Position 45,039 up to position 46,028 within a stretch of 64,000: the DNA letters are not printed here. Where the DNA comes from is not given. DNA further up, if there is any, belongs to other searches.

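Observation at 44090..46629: Compact five-gene operon divergent from dsrA: TauD-like dioxygenase, 64-aa protein, orphan Cas6/Cmx6-like RAMP, cysteine-less DsrC paralogue, 67-aa protein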

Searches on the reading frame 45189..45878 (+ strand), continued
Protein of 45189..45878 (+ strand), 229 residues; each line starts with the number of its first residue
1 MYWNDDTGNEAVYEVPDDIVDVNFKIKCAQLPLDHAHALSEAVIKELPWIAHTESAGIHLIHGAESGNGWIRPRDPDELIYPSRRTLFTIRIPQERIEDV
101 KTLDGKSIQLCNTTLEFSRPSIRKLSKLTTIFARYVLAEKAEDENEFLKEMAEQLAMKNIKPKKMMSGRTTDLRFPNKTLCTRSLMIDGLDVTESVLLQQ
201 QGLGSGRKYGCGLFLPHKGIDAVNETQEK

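Call 63: find_homologous_proteins(query=P0254, max_evalue=1e-8)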
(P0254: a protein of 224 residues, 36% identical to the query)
Query P0254 (224 aa): 88 proteins with E <= 1e-8 among 636 candidates.
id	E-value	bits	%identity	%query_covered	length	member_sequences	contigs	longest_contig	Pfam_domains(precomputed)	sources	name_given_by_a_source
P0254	1.8e-147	507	100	100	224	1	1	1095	PF09559.16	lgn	-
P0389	5.6e-72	260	56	100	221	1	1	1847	PF09559.16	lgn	-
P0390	3.1e-71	258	56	100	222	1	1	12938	PF09559.16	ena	-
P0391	9.9e-50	187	49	98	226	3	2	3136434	PF09559.16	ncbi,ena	-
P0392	3.4e-48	182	43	97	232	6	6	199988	PF09559.16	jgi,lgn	jgi:CRISPR-associated protein Cas6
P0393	7.7e-46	175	45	94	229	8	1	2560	PF09559.16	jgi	jgi:CRISPR-associated protein Cas6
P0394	7.4e-45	171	42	99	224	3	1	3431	PF09559.16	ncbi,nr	ncbi:MAG: type I-MYXAN CRISPR-associated protein Cas6/Cmx6 [Gammaproteobacteria bacterium]|nr:type I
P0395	1.3e-44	171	42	100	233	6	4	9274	PF09559.16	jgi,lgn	-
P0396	7.8e-44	168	43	97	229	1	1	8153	PF09559.16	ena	-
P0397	8.1e-44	168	44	97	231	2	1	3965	PF09559.16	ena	-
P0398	1.3e-43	167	43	99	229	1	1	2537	PF09559.16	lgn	-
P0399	2.5e-43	166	41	100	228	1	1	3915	PF09559.16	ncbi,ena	-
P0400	6.2e-43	165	42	97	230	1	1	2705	PF09559.16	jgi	jgi:CRISPR-associated protein Cas6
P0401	8.5e-43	165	42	97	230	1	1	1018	PF09559.16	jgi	jgi:CRISPR-associated protein Cas6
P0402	9.8e-43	164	41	99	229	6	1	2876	PF09559.16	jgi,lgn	-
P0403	4.6e-42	162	41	97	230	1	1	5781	PF09559.16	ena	-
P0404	5.8e-42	162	40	97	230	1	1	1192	PF09559.16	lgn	-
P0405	7.7e-42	162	43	91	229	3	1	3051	PF09559.16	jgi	jgi:CRISPR-associated protein Cas6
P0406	9.6e-42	161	40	97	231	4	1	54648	PF09559.16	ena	-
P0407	1.9e-41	160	41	96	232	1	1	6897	PF09559.16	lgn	-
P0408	3.2e-41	160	40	99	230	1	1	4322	PF09559.16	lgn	-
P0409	4.5e-41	159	41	97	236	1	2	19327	PF09559.16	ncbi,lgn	-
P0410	5.8e-41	159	41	96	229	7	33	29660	PF09559.16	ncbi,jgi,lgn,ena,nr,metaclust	ncbi:MAG: hypothetical protein AMJ84_05895 [Acidithiobacillales bacterium SM23_46]|jgi:CRISPR-associ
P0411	8.1e-41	158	41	96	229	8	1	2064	PF09559.16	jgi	jgi:CRISPR-associated protein Cas6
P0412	8.9e-41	158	40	97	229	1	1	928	PF09559.16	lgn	-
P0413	1.9e-40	157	40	96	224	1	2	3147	PF09559.16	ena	-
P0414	2.1e-40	157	40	96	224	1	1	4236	PF09559.16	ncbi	-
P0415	2.2e-40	157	43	91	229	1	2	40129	PF09559.16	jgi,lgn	-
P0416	2.3e-40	157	42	97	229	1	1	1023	PF09559.16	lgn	-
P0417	3.1e-40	156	41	97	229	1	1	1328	PF09559.16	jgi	jgi:CRISPR-associated protein Cas6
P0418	3.2e-40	156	41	97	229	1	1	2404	PF09559.16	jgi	jgi:CRISPR-associated protein Cas6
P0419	3.9e-40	156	40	96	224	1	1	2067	PF09559.16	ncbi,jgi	-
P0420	4.0e-40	156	40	96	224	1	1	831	PF09559.16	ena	-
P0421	6.9e-40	155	40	96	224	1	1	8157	PF09559.16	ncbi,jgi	-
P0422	8.9e-40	155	40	98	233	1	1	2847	PF09559.16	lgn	-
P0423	1.0e-39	155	40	97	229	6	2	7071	PF09559.16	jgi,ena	jgi:CRISPR-associated protein Cas6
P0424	1.4e-39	154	39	96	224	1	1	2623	PF09559.16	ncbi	-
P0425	1.5e-39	154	39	96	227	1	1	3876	PF09559.16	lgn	-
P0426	2.0e-39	154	39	97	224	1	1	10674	PF09559.16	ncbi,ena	-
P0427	2.5e-39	153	39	96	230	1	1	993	PF09559.16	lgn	-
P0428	2.7e-39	153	39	97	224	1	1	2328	PF09559.16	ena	-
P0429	2.8e-39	153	39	97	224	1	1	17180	PF09559.16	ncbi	-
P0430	3.7e-39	153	39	97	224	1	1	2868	PF09559.16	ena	-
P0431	5.6e-39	152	40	96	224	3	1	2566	PF09559.16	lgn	-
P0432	7.2e-39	152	41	97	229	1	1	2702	PF09559.16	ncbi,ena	-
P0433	1.4e-38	151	39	97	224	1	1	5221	PF09559.16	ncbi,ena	-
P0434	1.7e-38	151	41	97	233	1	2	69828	PF09559.16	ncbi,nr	ncbi:MAG TPA: type I-MYXAN CRISPR-associated protein Cas6/Cmx6 [Gammaproteobacteria bacterium]|nr:ty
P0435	1.7e-38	151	41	97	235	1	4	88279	PF09559.16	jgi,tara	jgi:CRISPR-associated protein Cas6|tara:strand:+ start:1493 stop:2200 length:708 start_codon:yes sto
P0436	1.8e-38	150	41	97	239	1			PF09559.16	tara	tara:strand:- start:46183 stop:46902 length:720 start_codon:yes stop_codon:yes gene_type:complete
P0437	2.2e-38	150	41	97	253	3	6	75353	PF09559.16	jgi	-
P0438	6.0e-38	149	40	97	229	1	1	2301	PF09559.16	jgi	jgi:CRISPR-associated protein Cas6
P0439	7.2e-38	149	42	97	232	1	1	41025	PF09559.16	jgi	jgi:CRISPR-associated protein Cas6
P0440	8.2e-38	148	42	97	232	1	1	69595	PF09559.16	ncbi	-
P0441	8.4e-38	148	38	99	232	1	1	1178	PF09559.16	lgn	-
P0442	1.9e-37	147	38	99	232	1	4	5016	PF09559.16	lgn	-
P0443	2.0e-37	147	38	100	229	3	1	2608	PF09559.16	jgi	jgi:CRISPR-associated protein Cas6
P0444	2.2e-37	147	39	97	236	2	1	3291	PF09559.16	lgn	-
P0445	3.4e-37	146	38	96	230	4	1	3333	PF09559.16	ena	-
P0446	4.8e-37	146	37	97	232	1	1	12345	PF09559.16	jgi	jgi:CRISPR-associated protein Cas6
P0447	4.8e-37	146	41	96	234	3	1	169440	PF09559.16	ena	-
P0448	4.8e-37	146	39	100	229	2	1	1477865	PF09559.16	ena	-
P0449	5.6e-37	146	39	96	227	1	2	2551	PF09559.16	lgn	-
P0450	8.4e-37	145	39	100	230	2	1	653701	PF09559.16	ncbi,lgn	ncbi:MAG: type I-MYXAN CRISPR-associated protein Cas6/Cmx6 [Pseudomonadota bacterium]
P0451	1.8e-36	144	39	97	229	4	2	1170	PF09559.16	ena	-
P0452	1.8e-36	144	39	97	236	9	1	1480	PF09559.16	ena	-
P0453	2.0e-36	144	37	98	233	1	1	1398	PF09559.16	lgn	-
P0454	3.2e-36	143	40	97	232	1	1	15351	PF09559.16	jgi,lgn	-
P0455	4.1e-36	143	38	99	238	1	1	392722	PF09559.16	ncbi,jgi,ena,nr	ncbi:MAG: type I-MYXAN CRISPR-associated protein Cas6/Cmx6 [Gammaproteobacteria bacterium]|nr:type I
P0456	5.4e-36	142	38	99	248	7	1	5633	PF09559.16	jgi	-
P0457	1.2e-35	141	41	97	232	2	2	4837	PF09559.16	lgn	-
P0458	3.3e-35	140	40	97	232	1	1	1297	PF09559.16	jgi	jgi:CRISPR-associated protein Cas6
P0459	4.7e-35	139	37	99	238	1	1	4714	PF09559.16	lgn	-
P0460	8.1e-35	139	37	96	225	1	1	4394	PF09559.16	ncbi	-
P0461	9.9e-35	138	36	99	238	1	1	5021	PF09559.16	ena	-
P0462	2.2e-34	137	37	99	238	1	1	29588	PF09559.16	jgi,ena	-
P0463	2.6e-34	137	40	97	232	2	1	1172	PF09559.16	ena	-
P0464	2.7e-34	137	36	99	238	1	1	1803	PF09559.16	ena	-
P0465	7.6e-34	135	38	97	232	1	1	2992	PF09559.16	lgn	-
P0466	1.0e-33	135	38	91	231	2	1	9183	PF09559.16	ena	-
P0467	1.3e-33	135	40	96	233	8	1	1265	PF09559.16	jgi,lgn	-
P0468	2.0e-33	134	37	91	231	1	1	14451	PF09559.16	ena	-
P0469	2.1e-33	134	37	97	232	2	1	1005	PF09559.16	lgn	-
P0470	4.9e-33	133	38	91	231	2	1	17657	PF09559.16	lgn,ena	-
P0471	3.0e-31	127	37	91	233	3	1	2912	PF09559.16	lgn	-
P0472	7.7e-31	126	38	97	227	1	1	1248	PF09559.16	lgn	-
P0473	1.4e-30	125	35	96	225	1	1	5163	PF09559.16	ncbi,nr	ncbi:MAG: type I-MYXAN CRISPR-associated protein Cas6/Cmx6 [Gammaproteobacteria bacterium]|nr:type I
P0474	7.9e-30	122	39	99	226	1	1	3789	PF09559.16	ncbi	-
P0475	1.4e-16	79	33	88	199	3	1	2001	PF09559.16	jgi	-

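Call 64: find_encoding_contigs(protein=P0390, flank=8000, max_places=2)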
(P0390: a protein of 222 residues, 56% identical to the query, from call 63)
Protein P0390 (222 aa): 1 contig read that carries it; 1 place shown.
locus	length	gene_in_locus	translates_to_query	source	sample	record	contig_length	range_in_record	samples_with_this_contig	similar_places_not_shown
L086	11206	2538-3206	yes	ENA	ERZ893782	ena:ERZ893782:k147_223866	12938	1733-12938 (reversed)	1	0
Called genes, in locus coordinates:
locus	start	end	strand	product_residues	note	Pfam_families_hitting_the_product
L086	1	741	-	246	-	PF03460:NIR_SIR_ferr, PF01077:NIR_SIR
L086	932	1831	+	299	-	PF02668:TauD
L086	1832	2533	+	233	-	-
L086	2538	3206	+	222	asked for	PF09559:Cas6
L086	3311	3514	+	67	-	-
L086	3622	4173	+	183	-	-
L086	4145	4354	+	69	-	-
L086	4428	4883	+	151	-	PF04358:DsrC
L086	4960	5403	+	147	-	PF05402:PqqD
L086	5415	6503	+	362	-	-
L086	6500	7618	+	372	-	PF13477:Glyco_trans_4_2 (weak), PF13439:Glyco_transf_4, PF13579:Glyco_trans_4_4, PF00534:Glycos_transf_1, PF20706:GT4-conflict, PF13692:Glyco_trans_1_4, PF13524:Glyco_trans_1_2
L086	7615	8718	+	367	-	PF13477:Glyco_trans_4_2 (weak), PF20706:GT4-conflict, PF13439:Glyco_transf_4, PF13579:Glyco_trans_4_4, PF00534:Glycos_transf_1, PF13692:Glyco_trans_1_4, PF13524:Glyco_trans_1_2 (weak)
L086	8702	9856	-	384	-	PF14907:NTP_transf_5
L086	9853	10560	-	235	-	PF00535:Glycos_transf_2, PF10111:Glyco_tranf_2_2, PF13641:Glyco_tranf_2_3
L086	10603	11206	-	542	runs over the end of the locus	PF07995:GSDH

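Call 65: find_encoding_contigs(protein=P0391, flank=8000, max_places=2)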
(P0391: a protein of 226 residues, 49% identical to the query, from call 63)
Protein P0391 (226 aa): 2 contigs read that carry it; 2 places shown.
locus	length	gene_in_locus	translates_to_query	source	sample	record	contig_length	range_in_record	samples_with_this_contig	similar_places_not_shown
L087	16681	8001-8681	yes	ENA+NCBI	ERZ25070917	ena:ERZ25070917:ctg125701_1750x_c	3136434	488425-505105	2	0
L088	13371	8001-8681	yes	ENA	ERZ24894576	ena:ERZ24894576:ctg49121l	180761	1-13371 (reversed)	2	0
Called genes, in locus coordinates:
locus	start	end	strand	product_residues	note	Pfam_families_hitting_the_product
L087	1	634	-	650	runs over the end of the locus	PF14691:Fer4_20, PF01266:DAO (weak), PF07992:Pyr_redox_2, PF12831:FAD_oxidored (weak), PF13450:NAD_binding_8, PF12838:Fer4_7 (weak), PF14697:Fer4_21, PF00037:Fer4 (weak), +3 more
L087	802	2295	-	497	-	PF13187:Fer4_9 (faint), PF13183:Fer4_8, PF13237:Fer4_10 (faint), PF13534:Fer4_17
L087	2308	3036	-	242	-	PF02665:Nitrate_red_gam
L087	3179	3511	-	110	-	PF04358:DsrC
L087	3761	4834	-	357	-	PF03460:NIR_SIR_ferr, PF01077:NIR_SIR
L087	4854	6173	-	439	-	PF03460:NIR_SIR_ferr (weak), PF01077:NIR_SIR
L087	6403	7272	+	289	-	PF02668:TauD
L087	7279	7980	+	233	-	-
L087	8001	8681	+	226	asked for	PF09559:Cas6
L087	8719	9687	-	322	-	PF00389:2-Hacid_dh, PF02826:2-Hacid_dh_C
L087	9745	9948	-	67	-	-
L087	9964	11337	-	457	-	PF01425:Amidase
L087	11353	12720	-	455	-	PF06808:DctM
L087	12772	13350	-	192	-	PF04290:DctQ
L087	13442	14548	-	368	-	PF03480:DctP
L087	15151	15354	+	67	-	-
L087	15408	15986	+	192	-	-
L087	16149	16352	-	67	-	-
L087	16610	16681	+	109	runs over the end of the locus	PF04358:DsrC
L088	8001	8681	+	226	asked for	PF09559:Cas6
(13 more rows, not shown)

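Call 68: search_protein_families(library=pfam, proteins=[L085:7304-7999:+, L083:7772-7993:+], max_evalue=1)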
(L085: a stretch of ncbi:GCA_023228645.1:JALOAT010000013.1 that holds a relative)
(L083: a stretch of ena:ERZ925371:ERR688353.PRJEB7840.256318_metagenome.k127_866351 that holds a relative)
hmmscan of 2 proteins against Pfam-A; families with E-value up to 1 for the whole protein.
L085:7304-7999:+ (231 aa): 0 families

L083:7772-7993:+ (73 aa): 1 family
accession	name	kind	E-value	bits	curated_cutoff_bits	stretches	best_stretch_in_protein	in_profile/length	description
PF22295.1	DUF6967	-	2.8e-27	94.8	27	1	7-69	2-64/65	Family of unknown function (DUF6967)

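Call 76: search_protein_families(library=pfam, proteins=[L086:3622-4173:+, L086:4428-4883:+, L086:1832-2533:+], max_evalue=0.1)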
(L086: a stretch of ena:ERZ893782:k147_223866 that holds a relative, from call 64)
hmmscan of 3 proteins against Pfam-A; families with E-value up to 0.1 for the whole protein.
L086:3622-4173:+ (183 aa): 0 families

L086:4428-4883:+ (151 aa): 1 family
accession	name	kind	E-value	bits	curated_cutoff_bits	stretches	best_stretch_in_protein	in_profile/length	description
PF04358.19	DsrC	-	4.3e-16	59.7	24.9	1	46-141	10-105/107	DsrC like protein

L086:1832-2533:+ (233 aa): 1 family
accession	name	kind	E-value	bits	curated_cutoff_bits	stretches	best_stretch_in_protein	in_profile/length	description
PF14559.12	TPR_19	-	0.061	14.1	25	0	50-67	27-44/68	Tetratricopeptide repeat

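Call 77: search_protein_families(library=ncbifam, proteins=[L055:9294-9998:+, L083:7772-7993:+], max_evalue=0.1)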
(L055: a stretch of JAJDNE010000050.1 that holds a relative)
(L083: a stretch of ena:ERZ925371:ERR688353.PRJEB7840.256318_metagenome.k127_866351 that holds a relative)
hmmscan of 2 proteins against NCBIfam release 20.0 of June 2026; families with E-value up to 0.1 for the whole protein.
L055:9294-9998:+ (234 aa): 0 families

L083:7772-7993:+ (73 aa): 1 family
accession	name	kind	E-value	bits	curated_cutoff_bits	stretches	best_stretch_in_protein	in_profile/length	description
NF053718.1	23SC1962Mtase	equivalog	0.021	13.6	575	1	25-59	257-293/383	23S rRNA (cytosine(1962)-C(5))-methyltransferase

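Call 79: find_related_loci(query=A1, collection=viral_contigs, flank=8000)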
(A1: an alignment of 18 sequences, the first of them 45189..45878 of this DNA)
Query A1 (229 aa) in viral_contigs; peptide patterns used: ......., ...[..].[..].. (x = any residue, [..] = any of these).
41 stretches matched a pattern, but none encodes a relative of the query by tblastn (E <= 1e-3).

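Call 98: search_protein_families(library=padloc, proteins=[window:45189-45878:+], max_evalue=0.01)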
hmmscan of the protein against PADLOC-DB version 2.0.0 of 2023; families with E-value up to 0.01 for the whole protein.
window:45189-45878:+ (229 aa): 7 families
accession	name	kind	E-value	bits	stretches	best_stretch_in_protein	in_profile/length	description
PDLC01346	Cas6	-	9.3e-58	193.5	1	20-218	1-190/191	"CAS-I,CAS-II,CAS-III,CAS-IV,CAS-V,CAS-VI; crRNAmaturation"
PDLC01625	Cas6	-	4.3e-57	191.4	1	21-218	1-188/189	"CAS-I,CAS-II,CAS-III,CAS-IV,CAS-V,CAS-VI; crRNAmaturation"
PDLC01316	Cas6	-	1.2e-35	121.5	1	20-216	1-185/185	"CAS-I,CAS-II,CAS-III,CAS-IV,CAS-V,CAS-VI; crRNAmaturation"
PDLC00953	Cas6a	-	1.3e-34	118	1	19-216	3-197/197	"CRISPR-associated protein Cas6, subtype MYXAN"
PDLC02102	Cas6b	-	2e-28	97.6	1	19-218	3-199/200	-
PDLC02106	Cas6b2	-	8.3e-23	79.4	1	18-216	7-202/203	-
PDLC01617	Cas6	-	0.007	14.7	1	139-214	109-188/192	"CAS-I,CAS-II,CAS-III,CAS-IV,CAS-V,CAS-VI; crRNAmaturation"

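Call 100: find_encoding_contigs(protein=P0410, flank=7000, max_places=1)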
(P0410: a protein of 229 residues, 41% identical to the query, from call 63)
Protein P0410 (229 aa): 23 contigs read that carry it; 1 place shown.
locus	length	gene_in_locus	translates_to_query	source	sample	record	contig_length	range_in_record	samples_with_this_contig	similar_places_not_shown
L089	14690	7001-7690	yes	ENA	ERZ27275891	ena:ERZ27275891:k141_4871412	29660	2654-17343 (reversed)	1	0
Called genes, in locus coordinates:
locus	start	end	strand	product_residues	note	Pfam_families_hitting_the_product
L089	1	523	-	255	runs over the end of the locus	PF02665:Nitrate_red_gam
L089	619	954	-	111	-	PF04358:DsrC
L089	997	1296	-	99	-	PF04077:DsrH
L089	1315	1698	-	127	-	PF02635:DsrE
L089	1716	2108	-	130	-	PF02635:DsrE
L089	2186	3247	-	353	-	PF03460:NIR_SIR_ferr, PF01077:NIR_SIR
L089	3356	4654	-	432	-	PF03460:NIR_SIR_ferr (weak), PF01077:NIR_SIR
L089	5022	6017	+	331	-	PF02668:TauD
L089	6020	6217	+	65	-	-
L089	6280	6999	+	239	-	-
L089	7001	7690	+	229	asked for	PF09559:Cas6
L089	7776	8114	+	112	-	PF04358:DsrC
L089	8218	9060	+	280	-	PF00581:Rhodanese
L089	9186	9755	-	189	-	PF03350:UPF0114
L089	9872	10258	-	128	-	PF00903:Glyoxalase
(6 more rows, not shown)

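Call 101: find_encoding_contigs(protein=P0448, flank=7000, max_places=1)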
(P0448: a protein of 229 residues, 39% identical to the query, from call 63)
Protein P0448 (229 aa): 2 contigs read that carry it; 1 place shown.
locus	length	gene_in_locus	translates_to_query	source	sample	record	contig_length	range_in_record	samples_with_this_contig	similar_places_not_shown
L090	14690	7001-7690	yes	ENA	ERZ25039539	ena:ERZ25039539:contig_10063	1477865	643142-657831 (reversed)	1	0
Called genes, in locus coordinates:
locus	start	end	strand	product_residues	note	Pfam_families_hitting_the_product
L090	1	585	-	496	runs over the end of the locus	PF13187:Fer4_9 (faint), PF13183:Fer4_8, PF13237:Fer4_10 (faint), PF13534:Fer4_17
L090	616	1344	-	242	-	PF02665:Nitrate_red_gam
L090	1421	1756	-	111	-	PF04358:DsrC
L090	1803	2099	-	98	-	PF04077:DsrH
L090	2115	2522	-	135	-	PF02635:DsrE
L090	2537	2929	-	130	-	PF02635:DsrE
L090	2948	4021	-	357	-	PF03460:NIR_SIR_ferr, PF01077:NIR_SIR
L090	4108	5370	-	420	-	PF03460:NIR_SIR_ferr, PF01077:NIR_SIR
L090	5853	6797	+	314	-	PF02668:TauD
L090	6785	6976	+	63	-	-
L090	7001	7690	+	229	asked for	PF09559:Cas6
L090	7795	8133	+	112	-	PF04358:DsrC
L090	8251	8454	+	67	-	-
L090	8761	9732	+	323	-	-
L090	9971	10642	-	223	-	PF13640:2OG-FeII_Oxy_3, PF18331:PKHD_C (weak)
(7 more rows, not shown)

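Call 102: find_encoding_contigs(protein=P0341, flank=7000, max_places=1)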
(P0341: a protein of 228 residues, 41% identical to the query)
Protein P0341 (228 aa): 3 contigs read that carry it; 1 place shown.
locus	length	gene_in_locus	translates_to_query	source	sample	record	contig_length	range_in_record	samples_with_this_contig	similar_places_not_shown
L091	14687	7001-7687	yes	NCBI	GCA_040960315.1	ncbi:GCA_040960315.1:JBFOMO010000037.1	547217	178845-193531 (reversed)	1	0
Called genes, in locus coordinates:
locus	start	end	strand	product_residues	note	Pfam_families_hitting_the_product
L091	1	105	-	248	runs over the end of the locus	PF02665:Nitrate_red_gam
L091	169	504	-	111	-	PF04358:DsrC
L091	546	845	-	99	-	PF04077:DsrH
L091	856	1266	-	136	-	PF02635:DsrE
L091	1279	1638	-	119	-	PF02635:DsrE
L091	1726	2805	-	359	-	PF03460:NIR_SIR_ferr, PF01077:NIR_SIR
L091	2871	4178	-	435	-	PF03460:NIR_SIR_ferr (weak), PF01077:NIR_SIR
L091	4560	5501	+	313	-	PF02668:TauD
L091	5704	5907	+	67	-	-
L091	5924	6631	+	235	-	-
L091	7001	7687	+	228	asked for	PF09559:Cas6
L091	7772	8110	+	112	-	PF04358:DsrC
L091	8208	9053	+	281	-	PF00581:Rhodanese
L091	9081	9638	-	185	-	PF03350:UPF0114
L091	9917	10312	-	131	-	PF01641:SelR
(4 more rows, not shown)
